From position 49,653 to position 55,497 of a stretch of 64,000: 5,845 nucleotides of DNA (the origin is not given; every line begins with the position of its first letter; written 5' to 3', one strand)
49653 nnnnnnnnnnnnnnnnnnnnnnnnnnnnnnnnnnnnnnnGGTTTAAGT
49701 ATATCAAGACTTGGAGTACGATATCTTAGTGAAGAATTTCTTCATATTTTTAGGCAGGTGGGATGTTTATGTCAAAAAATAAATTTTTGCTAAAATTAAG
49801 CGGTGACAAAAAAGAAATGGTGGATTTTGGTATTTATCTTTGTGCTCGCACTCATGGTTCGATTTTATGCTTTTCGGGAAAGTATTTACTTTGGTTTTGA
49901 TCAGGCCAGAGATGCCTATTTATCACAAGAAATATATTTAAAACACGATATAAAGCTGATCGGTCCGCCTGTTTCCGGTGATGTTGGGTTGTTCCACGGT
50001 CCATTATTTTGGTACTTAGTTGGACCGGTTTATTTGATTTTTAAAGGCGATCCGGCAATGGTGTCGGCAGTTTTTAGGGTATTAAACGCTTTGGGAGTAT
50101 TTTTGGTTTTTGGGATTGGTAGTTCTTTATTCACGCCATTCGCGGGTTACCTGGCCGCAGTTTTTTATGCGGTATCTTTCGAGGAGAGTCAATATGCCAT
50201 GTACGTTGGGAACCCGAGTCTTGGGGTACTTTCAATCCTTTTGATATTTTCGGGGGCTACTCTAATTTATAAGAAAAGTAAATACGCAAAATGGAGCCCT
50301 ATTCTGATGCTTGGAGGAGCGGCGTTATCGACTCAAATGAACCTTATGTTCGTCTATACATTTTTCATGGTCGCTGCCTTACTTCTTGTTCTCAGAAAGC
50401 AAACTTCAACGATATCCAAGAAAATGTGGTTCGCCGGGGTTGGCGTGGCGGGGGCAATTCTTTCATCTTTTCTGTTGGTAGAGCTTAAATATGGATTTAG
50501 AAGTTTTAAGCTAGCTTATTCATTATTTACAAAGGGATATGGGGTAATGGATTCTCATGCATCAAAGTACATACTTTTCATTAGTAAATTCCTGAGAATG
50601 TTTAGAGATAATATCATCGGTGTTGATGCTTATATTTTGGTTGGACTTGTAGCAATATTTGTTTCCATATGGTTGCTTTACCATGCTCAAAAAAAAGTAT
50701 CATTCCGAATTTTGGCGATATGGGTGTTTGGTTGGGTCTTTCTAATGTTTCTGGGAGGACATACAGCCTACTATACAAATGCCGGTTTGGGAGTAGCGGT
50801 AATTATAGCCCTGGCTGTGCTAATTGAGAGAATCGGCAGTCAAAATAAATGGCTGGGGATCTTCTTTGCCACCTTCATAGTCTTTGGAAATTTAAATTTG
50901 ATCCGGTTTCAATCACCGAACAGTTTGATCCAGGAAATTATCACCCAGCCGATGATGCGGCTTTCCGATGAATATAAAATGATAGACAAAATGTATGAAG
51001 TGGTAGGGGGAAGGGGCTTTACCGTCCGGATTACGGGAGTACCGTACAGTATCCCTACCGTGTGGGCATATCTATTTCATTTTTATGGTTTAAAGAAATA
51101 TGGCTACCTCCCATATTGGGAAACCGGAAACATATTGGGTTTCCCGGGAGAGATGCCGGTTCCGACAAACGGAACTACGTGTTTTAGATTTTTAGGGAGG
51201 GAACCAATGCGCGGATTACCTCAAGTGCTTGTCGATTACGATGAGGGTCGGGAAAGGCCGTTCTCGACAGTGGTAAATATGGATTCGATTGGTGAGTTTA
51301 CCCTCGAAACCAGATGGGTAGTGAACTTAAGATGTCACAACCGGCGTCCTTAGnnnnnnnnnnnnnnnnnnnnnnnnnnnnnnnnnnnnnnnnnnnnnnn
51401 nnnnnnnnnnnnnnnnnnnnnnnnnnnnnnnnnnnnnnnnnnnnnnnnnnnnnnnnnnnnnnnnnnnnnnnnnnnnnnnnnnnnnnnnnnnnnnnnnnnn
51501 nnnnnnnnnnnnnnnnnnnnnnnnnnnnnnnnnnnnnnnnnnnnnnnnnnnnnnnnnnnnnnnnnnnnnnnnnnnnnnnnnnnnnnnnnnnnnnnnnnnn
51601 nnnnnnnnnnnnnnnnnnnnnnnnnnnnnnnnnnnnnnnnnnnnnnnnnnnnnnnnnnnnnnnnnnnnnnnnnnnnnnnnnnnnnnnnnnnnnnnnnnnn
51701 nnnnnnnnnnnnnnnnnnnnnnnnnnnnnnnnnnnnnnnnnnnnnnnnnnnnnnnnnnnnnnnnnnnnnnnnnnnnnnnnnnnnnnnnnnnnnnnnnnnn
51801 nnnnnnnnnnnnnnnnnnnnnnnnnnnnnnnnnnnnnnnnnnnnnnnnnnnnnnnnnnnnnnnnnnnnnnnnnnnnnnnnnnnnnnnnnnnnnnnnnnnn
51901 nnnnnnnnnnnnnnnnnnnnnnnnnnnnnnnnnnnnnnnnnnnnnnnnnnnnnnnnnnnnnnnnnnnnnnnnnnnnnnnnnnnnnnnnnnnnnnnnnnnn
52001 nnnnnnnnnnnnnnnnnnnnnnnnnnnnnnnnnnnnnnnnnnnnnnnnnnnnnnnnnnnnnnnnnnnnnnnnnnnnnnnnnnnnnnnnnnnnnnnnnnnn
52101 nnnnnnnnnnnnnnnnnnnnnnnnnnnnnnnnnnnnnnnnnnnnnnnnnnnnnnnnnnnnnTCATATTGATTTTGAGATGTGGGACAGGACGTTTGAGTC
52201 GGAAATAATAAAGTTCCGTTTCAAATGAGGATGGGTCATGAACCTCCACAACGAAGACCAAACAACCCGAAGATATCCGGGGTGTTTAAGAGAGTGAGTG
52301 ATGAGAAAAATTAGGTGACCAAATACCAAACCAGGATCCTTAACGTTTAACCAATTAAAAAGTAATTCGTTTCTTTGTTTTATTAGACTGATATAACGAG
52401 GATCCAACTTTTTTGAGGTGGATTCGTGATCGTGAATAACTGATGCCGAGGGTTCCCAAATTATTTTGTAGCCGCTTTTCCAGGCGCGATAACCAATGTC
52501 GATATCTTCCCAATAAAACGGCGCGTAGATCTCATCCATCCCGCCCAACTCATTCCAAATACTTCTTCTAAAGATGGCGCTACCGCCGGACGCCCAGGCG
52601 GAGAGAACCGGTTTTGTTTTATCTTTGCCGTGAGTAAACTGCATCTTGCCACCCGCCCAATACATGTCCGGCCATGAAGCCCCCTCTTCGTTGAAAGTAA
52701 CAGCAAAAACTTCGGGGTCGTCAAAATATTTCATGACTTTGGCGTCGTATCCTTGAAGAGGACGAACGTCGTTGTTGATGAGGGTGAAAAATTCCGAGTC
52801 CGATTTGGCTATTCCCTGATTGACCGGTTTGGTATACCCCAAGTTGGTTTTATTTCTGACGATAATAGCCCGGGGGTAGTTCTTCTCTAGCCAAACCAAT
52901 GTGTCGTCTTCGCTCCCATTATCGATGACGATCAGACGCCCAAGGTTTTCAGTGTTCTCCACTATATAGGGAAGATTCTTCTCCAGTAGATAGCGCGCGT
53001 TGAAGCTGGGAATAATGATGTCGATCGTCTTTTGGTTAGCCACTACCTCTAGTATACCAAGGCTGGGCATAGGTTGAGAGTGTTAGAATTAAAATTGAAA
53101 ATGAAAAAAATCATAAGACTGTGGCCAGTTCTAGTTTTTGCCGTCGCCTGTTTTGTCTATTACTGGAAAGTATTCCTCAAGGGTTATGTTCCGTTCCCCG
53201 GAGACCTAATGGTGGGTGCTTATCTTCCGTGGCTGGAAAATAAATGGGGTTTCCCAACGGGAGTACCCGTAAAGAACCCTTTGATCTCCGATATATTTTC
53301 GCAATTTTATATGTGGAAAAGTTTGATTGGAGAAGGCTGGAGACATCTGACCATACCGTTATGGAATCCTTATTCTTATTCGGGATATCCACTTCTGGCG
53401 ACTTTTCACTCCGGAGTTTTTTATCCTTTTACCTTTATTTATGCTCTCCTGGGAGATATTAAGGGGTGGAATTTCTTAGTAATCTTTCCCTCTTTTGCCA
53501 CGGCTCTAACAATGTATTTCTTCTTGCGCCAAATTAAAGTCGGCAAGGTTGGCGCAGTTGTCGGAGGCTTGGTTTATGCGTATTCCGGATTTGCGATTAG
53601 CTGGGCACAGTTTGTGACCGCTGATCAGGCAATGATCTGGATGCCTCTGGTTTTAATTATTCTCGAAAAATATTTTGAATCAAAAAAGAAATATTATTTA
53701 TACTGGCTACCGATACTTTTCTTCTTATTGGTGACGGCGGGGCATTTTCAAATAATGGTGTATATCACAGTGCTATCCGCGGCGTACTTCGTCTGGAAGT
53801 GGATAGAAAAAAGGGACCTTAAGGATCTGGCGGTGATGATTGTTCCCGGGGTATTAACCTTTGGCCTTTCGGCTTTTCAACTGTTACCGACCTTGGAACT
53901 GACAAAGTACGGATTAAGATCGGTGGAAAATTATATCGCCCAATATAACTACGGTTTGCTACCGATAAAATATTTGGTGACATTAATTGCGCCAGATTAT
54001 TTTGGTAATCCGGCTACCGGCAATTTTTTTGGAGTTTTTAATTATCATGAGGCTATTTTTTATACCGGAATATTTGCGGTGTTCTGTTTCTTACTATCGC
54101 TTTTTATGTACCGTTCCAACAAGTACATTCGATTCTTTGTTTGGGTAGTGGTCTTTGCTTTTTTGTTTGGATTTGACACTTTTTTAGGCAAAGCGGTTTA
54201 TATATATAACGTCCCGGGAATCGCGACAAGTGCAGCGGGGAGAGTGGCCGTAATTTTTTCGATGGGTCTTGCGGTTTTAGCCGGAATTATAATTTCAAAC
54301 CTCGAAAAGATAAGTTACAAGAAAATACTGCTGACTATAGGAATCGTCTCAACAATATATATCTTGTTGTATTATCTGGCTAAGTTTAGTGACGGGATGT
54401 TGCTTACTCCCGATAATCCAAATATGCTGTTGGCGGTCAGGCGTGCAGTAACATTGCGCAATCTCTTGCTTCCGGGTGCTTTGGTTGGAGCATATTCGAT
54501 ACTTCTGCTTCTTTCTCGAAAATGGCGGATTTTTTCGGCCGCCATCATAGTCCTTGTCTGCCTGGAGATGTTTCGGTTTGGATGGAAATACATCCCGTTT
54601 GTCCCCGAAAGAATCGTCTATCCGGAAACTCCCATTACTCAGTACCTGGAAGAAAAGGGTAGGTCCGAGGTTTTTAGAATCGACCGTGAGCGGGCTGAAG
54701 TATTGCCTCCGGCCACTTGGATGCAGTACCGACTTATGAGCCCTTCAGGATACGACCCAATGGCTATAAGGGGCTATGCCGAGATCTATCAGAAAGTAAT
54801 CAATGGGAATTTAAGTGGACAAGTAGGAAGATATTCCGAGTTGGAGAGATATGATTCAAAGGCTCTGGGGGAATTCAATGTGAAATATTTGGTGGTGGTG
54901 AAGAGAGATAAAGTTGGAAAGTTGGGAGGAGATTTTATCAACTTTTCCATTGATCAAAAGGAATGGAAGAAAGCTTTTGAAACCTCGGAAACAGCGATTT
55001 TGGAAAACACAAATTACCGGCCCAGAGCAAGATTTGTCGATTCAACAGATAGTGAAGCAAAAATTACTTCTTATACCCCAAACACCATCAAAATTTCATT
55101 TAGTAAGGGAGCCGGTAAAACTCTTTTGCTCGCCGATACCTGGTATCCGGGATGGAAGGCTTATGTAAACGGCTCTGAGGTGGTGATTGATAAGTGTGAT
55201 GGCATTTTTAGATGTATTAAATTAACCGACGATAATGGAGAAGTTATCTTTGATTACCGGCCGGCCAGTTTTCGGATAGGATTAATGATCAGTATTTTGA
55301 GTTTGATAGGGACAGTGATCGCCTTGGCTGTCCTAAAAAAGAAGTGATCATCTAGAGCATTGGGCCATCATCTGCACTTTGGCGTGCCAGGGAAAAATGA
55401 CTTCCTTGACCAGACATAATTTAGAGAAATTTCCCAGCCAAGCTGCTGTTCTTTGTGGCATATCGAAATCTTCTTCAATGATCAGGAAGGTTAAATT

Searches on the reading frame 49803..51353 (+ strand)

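Call 12: search_protein_families(library=pfam, proteins=[window:49803-51353:+], max_evalue=0.001)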
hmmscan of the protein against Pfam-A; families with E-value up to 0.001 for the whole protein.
window:49803-51353:+ (516 aa): 0 families

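Call 69: search_protein_families(library=pfam, proteins=[window:49803-51353:+], max_evalue=1)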
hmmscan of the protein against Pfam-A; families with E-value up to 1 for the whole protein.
window:49803-51353:+ (516 aa): 3 families
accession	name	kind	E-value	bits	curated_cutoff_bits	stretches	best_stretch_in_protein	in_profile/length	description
PF13231.12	PMT_2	-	0.0012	19.5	26.1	1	65-223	2-157/160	Dolichyl-phosphate-mannose-protein mannosyltransferase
PF07757.19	AdoMet_MTase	-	0.0012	19.5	27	1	178-232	33-89/115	Predicted AdoMet-dependent methyltransferase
PF11337.13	DUF3139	-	0.29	12.2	27.3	1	3-54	1-57/83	Protein of unknown function (DUF3139)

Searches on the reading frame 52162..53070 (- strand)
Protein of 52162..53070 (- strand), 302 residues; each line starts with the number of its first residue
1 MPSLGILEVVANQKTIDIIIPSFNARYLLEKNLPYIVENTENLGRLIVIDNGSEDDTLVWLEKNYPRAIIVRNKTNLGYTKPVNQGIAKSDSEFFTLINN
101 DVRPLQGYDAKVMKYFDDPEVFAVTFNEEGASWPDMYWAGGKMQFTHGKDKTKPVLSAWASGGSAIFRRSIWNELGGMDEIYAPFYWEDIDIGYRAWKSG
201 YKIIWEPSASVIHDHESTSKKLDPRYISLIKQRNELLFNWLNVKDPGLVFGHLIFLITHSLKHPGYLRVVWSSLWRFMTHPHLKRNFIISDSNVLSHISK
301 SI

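Call 12: search_protein_families(library=pfam, proteins=[window:52162-53070:-], max_evalue=0.001)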
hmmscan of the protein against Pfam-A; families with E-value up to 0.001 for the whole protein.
window:52162-53070:- (302 aa): 3 families
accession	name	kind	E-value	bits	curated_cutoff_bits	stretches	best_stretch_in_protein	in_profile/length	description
PF00535.33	Glycos_transf_2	-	8.2e-18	65.3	23.3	1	18-175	2-167/168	Glycosyl transferase family 2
PF13641.12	Glyco_tranf_2_3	-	1.6e-08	35.3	27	1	16-222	3-220/230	Glycosyltransferase like family 2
PF13632.12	Glyco_trans_2_3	-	1.4e-06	28.7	27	1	99-257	6-154/198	Glycosyl transferase family group 2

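Call 70: search_protein_families(library=ncbifam, proteins=[window:52162-53070:-], max_evalue=0.00001)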
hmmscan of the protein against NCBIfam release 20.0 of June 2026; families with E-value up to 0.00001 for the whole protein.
window:52162-53070:- (302 aa): 6 families
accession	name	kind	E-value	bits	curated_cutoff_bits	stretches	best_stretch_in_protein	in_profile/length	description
TIGR03965.1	mycofact_glyco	equivalog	1.4e-18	67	280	1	13-218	73-285/467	mycofactocin biosynthesis glycosyltransferase MftF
TIGR03937.1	PgaC_IcaA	equivalog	5.8e-12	45.3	422.3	1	12-127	43-162/407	poly-beta-1,6-N-acetyl-D-glucosamine synthase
NF041875.1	EPS_EpsD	equivalog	4.4e-11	42.8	370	1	16-219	1-212/325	exopolysaccharide biosynthesis glycosyltransferase EpsD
NF038299.1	EPS_HpsN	equivalog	5e-07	29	425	0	15-218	2-225/317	hormogonium polysaccharide biosynthesis glycosyltransferase HpsN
TIGR04283.1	glyco_like_mftF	equivalog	6.9e-07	29.1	182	1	17-192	2-165/221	TIGR04283 family arsenosugar biosynthesis glycosyltransferase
NF047683.1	TeichurnBiosyTuaG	equivalog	5.3e-06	26.3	400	1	11-118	3-113/252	teichuronic acid biosynthesis protein TuaG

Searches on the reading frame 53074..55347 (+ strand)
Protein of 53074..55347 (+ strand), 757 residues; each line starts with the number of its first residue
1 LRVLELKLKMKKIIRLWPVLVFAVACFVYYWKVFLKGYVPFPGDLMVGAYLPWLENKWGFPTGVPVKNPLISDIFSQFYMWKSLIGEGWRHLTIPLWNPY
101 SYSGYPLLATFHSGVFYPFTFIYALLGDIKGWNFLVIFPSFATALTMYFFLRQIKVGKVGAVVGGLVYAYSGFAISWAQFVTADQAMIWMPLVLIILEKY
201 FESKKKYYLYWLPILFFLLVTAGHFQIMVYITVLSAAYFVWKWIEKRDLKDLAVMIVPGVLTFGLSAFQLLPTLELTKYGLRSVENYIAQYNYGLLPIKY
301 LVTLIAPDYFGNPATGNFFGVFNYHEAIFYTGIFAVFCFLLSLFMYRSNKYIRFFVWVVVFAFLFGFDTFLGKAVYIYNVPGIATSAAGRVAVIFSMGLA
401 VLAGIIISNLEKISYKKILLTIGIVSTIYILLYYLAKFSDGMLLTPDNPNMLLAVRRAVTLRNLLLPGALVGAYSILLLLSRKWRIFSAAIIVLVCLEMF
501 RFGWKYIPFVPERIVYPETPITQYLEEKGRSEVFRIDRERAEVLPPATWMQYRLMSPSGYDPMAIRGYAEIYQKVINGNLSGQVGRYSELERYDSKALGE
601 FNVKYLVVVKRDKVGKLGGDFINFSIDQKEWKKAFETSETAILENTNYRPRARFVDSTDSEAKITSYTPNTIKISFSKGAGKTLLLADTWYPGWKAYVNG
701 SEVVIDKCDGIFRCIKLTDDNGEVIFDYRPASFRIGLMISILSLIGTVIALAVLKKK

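Call 12: search_protein_families(library=pfam, proteins=[window:53074-55347:+], max_evalue=0.001)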
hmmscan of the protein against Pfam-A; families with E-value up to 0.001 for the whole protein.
window:53074-55347:+ (757 aa): 1 family
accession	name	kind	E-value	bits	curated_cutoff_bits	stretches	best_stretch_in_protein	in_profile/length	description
PF09586.16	YfhO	-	6.4e-20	71.6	28.5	2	112-666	72-605/835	Bacterial membrane protein YfhO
